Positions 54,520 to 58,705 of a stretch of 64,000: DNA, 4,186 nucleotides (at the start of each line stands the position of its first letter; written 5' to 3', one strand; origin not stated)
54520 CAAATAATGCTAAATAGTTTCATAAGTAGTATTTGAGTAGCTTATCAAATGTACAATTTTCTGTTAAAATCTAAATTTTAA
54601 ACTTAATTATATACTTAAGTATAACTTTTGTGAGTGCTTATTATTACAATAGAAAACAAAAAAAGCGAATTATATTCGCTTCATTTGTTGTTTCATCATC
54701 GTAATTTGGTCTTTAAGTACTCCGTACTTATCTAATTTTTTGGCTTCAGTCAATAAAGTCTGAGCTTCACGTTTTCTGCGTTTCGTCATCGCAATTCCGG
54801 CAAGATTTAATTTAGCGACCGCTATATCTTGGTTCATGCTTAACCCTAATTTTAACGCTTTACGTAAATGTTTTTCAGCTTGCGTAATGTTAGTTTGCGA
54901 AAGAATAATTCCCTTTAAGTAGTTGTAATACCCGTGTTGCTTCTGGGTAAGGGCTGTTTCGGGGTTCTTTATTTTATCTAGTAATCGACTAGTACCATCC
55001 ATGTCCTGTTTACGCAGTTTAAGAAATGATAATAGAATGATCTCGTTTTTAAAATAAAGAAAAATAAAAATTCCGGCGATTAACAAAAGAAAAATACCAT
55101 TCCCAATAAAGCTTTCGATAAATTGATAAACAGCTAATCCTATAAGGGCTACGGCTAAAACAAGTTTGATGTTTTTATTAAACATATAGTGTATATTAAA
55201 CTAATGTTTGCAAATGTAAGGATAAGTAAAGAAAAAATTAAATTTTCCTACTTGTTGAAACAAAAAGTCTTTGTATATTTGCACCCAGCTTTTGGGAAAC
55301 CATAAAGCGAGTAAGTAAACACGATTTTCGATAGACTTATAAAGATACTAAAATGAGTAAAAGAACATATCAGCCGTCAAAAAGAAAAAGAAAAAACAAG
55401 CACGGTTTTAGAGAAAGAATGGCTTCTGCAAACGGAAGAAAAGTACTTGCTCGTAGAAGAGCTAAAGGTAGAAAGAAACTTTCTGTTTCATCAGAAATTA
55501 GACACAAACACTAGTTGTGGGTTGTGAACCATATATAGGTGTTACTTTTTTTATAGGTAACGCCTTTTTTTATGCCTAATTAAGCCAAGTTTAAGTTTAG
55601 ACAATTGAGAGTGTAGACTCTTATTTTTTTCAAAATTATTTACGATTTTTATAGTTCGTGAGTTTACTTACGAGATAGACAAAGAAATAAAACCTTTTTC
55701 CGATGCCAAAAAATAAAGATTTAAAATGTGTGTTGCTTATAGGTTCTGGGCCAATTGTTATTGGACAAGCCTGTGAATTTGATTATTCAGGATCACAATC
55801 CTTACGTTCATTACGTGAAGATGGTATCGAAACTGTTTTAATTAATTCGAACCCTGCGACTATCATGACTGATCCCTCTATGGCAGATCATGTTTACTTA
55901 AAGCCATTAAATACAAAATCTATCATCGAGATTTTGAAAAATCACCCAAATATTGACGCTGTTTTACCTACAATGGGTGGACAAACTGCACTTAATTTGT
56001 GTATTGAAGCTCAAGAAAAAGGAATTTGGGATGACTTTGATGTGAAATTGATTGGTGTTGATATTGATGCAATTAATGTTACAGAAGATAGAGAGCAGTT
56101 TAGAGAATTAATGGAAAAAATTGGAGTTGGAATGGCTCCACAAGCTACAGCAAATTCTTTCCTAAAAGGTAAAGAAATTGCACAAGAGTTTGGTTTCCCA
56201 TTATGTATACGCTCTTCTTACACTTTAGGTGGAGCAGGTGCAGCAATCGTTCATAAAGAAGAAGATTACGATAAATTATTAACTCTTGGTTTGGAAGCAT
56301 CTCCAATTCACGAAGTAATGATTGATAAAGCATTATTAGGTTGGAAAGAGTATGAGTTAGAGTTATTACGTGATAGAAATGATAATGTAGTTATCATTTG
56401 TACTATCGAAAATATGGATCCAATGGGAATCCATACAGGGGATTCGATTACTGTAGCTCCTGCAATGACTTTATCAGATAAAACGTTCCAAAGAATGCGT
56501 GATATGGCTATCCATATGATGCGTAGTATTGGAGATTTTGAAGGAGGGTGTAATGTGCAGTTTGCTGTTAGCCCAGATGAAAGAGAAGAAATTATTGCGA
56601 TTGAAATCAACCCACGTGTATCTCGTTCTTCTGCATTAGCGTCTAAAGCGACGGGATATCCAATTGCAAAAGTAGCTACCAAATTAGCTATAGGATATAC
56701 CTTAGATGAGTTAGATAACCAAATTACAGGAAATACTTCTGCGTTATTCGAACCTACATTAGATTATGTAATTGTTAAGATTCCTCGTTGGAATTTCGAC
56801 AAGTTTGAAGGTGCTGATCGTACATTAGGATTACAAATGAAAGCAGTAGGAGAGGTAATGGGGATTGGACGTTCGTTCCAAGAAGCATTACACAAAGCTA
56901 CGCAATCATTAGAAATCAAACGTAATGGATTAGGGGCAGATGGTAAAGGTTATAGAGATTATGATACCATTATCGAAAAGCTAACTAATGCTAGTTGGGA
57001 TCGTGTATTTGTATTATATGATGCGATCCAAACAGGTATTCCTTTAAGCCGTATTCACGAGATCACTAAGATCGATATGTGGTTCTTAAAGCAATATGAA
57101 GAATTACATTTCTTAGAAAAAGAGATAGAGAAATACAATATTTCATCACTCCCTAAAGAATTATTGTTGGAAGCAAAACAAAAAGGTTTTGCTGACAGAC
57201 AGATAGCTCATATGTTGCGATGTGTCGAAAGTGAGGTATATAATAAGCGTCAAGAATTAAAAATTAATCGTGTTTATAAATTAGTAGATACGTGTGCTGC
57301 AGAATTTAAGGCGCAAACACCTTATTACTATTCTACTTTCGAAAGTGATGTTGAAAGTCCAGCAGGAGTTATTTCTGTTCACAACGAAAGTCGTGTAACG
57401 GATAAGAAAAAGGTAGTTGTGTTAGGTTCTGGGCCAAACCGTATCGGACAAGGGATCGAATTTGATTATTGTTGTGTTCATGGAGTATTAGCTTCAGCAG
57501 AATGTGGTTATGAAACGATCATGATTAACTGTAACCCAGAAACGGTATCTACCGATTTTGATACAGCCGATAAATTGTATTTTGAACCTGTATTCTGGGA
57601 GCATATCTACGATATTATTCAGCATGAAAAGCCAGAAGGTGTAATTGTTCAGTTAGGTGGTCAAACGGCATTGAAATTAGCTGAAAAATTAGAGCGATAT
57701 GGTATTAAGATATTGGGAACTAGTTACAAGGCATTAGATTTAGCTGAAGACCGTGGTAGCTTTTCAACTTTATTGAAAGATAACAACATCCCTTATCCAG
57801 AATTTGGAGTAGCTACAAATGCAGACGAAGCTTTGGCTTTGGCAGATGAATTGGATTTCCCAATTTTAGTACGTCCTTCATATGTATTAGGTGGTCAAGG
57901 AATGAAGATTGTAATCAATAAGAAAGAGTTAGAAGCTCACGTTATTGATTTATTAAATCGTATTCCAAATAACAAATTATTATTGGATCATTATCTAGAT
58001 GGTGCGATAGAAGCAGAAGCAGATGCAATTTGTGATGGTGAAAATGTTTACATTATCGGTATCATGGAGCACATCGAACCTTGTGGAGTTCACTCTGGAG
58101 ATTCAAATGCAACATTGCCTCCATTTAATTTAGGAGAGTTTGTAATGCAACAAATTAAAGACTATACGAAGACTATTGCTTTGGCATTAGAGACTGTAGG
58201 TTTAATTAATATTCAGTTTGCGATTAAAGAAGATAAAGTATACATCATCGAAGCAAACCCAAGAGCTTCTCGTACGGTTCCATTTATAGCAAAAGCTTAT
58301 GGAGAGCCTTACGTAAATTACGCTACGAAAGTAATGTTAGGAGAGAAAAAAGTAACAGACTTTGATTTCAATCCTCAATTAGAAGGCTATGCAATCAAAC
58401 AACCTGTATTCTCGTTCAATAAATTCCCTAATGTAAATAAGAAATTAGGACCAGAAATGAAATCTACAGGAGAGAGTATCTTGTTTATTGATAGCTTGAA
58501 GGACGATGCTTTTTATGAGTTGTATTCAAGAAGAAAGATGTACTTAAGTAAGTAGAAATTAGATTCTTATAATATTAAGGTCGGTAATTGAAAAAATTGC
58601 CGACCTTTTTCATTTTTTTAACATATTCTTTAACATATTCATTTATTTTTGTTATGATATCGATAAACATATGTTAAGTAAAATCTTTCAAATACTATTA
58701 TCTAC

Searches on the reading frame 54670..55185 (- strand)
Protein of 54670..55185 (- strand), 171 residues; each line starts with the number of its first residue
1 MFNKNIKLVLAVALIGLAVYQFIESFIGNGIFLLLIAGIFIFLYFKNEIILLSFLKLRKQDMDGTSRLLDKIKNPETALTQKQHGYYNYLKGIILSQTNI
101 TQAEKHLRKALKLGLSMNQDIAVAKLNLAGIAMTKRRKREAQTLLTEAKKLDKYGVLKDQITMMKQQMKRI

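Call 8: search_protein_families(library=pfam, proteins=[window:54670-55185:-], max_evalue=0.001)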
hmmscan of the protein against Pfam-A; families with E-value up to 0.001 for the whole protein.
window:54670-55185:- (171 aa): 1 family
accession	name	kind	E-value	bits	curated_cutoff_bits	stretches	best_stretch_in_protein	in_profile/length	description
PF17874.7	TPR_MalT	-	0.00016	21.5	45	1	93-164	131-204/336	MalT-like TPR region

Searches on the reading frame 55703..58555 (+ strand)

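Call 8: search_protein_families(library=pfam, proteins=[window:55703-58555:+], max_evalue=0.001)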
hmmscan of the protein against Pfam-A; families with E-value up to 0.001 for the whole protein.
window:55703-58555:+ (950 aa): 9 families
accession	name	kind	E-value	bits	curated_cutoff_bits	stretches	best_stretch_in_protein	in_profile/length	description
PF02786.22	CPSase_L_D2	-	1.1e-91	306.5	19.8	2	129-336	1-210/211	Carbamoyl-phosphate synthase L chain, ATP binding domain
PF25596.1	CPSase_L_D1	-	1.5e-91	302.7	27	2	567-679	1-117/118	Carbamoyl phosphate synthase preATP-grasp domain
PF02787.25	CPSase_L_D3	-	2.8e-25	88.6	26.6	1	425-504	1-79/80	Carbamoyl-phosphate synthetase large chain, oligomerisation domain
PF02222.28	ATP-grasp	-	3.9e-14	53.2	27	1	690-855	2-163/179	ATP-grasp domain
PF07478.18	Dala_Dala_lig_C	-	3.6e-09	36.9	24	1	691-853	2-174/204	D-ala D-ala ligase C-terminus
PF01071.24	GARS_A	-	4.3e-08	33.7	27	1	689-786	8-109/194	Phosphoribosylglycinamide synthetase, ATP-grasp (A) domain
PF02655.19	ATP-grasp_3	-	2.5e-07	31.4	23.2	1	686-855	6-157/160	ATP-grasp domain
PF15632.11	ATPgrasp_Ter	-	2.2e-06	27.9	29.1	1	817-882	48-112/131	ATP-grasp in the biosynthetic pathway with Ter operon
PF13535.11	ATP-grasp_4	-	2.9e-05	24.2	27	0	204-305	54-151/160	ATP-grasp domain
